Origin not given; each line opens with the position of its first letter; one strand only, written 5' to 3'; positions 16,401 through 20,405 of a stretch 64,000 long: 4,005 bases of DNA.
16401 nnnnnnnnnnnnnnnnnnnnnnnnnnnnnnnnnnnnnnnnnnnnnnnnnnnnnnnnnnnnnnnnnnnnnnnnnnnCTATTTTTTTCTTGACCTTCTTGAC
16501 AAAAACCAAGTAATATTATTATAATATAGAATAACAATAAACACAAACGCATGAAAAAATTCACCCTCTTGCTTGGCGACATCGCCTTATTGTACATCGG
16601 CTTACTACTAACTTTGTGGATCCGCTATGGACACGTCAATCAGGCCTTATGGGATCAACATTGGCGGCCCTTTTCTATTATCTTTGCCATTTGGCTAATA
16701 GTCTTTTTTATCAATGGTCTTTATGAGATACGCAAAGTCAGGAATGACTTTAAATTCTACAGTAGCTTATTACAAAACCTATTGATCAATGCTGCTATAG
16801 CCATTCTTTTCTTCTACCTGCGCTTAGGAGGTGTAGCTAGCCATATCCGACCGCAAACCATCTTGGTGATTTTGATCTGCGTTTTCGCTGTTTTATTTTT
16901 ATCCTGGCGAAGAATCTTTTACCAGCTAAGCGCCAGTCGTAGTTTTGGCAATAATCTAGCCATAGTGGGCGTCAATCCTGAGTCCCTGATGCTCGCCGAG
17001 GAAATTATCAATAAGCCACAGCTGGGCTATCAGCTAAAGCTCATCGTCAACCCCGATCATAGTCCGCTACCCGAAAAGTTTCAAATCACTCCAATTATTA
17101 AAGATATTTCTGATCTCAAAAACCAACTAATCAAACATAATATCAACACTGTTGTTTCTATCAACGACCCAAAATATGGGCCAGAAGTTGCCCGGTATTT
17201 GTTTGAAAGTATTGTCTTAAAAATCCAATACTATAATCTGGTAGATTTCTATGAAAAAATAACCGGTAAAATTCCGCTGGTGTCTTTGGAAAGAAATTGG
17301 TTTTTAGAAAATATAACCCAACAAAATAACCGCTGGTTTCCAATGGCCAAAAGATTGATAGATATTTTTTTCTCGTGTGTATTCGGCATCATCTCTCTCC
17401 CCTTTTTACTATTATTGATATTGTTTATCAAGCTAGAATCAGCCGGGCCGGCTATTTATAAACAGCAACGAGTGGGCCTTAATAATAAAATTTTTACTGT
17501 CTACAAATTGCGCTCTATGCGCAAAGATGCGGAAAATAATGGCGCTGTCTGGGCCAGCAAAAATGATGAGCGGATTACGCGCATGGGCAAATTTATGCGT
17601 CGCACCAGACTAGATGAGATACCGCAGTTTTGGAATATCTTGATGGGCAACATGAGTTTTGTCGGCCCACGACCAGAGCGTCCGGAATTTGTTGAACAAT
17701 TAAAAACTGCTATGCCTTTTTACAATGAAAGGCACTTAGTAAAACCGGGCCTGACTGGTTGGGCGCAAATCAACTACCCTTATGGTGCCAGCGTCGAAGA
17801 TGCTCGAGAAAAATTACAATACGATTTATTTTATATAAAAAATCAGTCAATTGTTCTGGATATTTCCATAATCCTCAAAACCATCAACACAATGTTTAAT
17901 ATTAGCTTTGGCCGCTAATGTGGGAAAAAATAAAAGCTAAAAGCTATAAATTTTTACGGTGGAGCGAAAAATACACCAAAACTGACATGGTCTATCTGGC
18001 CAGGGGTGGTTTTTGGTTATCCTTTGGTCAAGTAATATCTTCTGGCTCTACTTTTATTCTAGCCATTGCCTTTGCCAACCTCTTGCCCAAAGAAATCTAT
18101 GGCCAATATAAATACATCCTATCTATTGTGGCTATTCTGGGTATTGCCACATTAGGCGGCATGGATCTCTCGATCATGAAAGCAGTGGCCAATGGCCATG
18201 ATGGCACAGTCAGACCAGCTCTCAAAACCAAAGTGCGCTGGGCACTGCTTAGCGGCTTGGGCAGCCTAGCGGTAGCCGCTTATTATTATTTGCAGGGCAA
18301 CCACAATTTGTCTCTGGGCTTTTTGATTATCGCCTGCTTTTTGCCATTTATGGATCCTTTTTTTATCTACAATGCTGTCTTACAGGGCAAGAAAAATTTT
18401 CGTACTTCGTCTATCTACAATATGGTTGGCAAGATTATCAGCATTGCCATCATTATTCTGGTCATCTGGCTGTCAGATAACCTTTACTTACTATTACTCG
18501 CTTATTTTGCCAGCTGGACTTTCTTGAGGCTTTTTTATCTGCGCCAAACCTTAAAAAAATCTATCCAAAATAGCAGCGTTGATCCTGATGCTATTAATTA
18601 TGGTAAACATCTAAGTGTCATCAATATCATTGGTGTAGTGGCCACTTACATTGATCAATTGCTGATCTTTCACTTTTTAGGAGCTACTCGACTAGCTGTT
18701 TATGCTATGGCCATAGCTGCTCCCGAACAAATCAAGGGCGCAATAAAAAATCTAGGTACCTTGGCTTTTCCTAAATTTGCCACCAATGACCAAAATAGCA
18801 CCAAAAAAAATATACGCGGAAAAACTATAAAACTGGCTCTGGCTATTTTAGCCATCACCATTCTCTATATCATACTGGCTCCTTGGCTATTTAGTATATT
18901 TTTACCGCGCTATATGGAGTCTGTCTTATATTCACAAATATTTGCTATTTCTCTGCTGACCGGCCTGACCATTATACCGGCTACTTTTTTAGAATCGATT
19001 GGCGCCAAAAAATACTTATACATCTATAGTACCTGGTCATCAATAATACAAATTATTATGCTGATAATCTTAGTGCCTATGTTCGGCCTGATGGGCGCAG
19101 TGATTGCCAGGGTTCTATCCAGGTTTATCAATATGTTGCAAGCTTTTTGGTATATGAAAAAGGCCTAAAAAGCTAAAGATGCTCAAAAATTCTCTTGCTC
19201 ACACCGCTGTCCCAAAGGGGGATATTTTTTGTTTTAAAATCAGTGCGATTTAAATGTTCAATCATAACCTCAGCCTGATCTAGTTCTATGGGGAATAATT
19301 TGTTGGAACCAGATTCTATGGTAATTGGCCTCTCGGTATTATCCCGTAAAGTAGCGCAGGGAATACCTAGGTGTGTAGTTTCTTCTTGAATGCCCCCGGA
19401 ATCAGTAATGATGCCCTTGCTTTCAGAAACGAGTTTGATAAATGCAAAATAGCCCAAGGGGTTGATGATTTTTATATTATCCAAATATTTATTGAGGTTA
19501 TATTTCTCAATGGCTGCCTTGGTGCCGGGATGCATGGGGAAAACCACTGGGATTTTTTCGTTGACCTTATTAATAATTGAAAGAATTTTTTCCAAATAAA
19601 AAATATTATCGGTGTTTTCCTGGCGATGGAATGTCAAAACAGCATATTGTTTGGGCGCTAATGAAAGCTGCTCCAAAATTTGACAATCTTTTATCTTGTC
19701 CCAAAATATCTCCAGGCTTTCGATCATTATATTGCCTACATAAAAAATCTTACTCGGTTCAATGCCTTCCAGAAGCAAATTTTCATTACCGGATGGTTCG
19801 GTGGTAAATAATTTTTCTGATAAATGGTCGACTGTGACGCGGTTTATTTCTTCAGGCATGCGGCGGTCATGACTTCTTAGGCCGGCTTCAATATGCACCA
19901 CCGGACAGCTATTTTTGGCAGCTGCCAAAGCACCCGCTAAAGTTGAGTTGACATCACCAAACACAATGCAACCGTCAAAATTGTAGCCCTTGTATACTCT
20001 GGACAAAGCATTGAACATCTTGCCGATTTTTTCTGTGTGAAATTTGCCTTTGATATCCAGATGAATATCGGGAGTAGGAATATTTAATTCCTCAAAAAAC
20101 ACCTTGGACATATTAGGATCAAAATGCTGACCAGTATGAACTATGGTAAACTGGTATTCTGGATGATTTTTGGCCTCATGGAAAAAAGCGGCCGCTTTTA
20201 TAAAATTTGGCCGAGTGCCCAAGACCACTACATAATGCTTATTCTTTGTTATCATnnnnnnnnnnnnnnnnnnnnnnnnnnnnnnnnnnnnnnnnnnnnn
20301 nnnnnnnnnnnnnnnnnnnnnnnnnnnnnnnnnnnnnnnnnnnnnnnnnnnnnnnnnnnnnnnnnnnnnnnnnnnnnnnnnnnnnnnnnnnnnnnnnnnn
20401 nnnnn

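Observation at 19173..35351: Sixteen-gene glycan operon interleaving three B12-binding radical SAM enzymes, three SAM methyltransferases and seven GT4 transferases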

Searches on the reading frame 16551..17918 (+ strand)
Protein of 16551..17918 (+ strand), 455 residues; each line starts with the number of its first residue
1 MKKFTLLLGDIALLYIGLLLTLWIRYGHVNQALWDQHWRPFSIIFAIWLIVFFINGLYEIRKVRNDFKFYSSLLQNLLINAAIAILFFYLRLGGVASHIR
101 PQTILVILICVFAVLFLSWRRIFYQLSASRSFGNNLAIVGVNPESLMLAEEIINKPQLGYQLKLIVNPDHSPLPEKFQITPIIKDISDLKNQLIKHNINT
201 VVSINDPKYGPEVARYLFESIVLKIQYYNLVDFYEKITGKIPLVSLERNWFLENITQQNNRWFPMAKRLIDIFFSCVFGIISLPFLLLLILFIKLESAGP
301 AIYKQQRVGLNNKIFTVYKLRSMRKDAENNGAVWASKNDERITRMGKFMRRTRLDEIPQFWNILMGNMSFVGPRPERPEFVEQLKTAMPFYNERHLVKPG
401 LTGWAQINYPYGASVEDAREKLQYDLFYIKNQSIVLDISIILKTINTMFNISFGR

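Call 7: search_protein_families(library=pfam, proteins=[window:16551-17918:+], max_evalue=0.0001)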
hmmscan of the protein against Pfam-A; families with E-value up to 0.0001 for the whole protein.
window:16551-17918:+ (455 aa): 2 families
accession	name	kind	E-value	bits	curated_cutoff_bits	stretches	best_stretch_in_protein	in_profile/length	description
PF02397.22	Bac_transf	-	3.3e-69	232.4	27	1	267-449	1-178/179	Bacterial sugar transferase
PF13727.12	CoA_binding_3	-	5.1e-06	27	25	1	54-201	2-145/175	CoA-binding domain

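Call 62: search_protein_families(library=ncbifam, proteins=[window:16551-17918:+], max_evalue=1e-15)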
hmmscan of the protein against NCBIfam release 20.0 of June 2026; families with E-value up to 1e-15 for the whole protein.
window:16551-17918:+ (455 aa): 10 families
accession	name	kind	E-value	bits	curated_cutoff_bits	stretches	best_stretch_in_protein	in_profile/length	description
TIGR03025.1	EPS_sugtrans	subfamily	9.7e-114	381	295.55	1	9-450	2-440/445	exopolysaccharide biosynthesis polyprenyl glycosylphosphotransferase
TIGR03013.1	EpsB_2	subfamily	4.3e-109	365.5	393.35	1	12-447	5-435/443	TIGR03013 family XrtA/PEP-CTERM system glycosyltransferase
TIGR03023.1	WcaJ_sugtrans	equivalog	3.8e-96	323.1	410.75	1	9-449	2-447/453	undecaprenyl-phosphate glucose phosphotransferase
TIGR03022.1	WbaP_sugtrans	subfamily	3.1e-60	204.7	403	1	6-448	1-449/456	undecaprenyl-phosphate galactose phosphotransferase WbaP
NF007518.0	PRK10124.1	equivalog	5.1e-54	183.7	684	1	10-447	25-456/464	undecaprenyl-phosphate glucose phosphotransferase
NF050817.1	PolSacchBiosHfsE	equivalog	3e-48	164.7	750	1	90-447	97-458/467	polysaccharide biosynthesis protein HfsE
NF052601.1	undeca_RfbP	equivalog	2.2e-42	145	330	1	259-448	37-235/244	undecaprenyl-phosphate galactose phosphotransferase family protein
NF041877.1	EPS_EpsZ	equivalog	2.2e-37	128.8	800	1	256-447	255-451/459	exopolysaccharide biosynthesis polyisoprenyl-phosphate hexose-1-phosphate transferase EpsZ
NF011751.0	PRK15204.1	equivalog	4.6e-30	104.7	907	1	264-448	277-469/476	undecaprenyl-phosphate galactose phosphotransferase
NF045514.1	glycotran_HepC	equivalog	9.9e-22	77.3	140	1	253-375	103-211/220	heterocyst development glycosyltransferase HepC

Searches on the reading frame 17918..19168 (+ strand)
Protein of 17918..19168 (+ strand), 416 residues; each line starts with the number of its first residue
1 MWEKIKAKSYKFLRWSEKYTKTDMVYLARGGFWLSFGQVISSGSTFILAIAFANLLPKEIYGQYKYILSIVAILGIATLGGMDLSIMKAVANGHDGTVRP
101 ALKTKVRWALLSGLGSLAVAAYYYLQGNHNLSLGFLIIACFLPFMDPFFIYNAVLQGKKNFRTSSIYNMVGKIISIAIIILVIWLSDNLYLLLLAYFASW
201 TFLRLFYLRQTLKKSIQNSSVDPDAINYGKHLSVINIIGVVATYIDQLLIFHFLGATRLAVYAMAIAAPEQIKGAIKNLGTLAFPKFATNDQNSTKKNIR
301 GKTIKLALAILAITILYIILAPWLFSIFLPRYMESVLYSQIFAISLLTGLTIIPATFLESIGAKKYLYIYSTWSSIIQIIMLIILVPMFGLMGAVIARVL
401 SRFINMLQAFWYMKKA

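Call 7: search_protein_families(library=pfam, proteins=[window:17918-19168:+], max_evalue=0.0001)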
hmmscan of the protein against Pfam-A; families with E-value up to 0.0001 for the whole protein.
window:17918-19168:+ (416 aa): 1 family
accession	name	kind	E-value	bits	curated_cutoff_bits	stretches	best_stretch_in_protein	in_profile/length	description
PF01943.22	Polysacc_synt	-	2.6e-15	57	28.2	1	27-268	1-250/274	Polysaccharide biosynthesis protein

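Call 62: search_protein_families(library=ncbifam, proteins=[window:17918-19168:+], max_evalue=1e-15)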
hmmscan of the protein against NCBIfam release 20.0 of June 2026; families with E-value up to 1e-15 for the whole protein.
window:17918-19168:+ (416 aa): 0 families

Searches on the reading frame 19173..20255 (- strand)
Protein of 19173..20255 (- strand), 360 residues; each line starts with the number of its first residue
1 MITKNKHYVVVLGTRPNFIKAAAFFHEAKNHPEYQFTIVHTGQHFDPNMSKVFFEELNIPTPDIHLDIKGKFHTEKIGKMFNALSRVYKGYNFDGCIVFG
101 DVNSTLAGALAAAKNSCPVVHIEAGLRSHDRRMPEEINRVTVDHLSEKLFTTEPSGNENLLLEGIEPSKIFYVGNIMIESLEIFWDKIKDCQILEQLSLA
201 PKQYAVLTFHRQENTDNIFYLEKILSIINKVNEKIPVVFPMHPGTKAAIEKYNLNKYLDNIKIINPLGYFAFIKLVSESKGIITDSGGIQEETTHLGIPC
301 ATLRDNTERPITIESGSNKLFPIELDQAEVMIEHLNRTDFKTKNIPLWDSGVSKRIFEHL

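Call 4: search_protein_families(library=pfam, proteins=[window:19173-20255:-], max_evalue=0.001)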
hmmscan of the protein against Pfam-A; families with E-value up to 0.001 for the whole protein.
window:19173-20255:- (360 aa): 1 family
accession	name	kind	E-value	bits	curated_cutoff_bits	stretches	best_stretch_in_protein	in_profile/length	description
PF02350.25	Epimerase_2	-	5.5e-93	312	30.6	1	27-359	2-345/347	UDP-N-acetylglucosamine 2-epimerase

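Call 62: search_protein_families(library=ncbifam, proteins=[window:19173-20255:-], max_evalue=1e-15)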
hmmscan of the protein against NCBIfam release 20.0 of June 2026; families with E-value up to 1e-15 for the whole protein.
window:19173-20255:- (360 aa): 2 families
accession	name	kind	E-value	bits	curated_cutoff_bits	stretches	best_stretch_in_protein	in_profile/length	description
TIGR00236.1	wecB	equivalog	5.3e-84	282.5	210.15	1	9-356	4-358/366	non-hydrolyzing UDP-N-acetylglucosamine 2-epimerase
TIGR03568.1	NeuC_NnaA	equivalog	1.2e-22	80.4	235.9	1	9-300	4-303/365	UDP-N-acetylglucosamine 2-epimerase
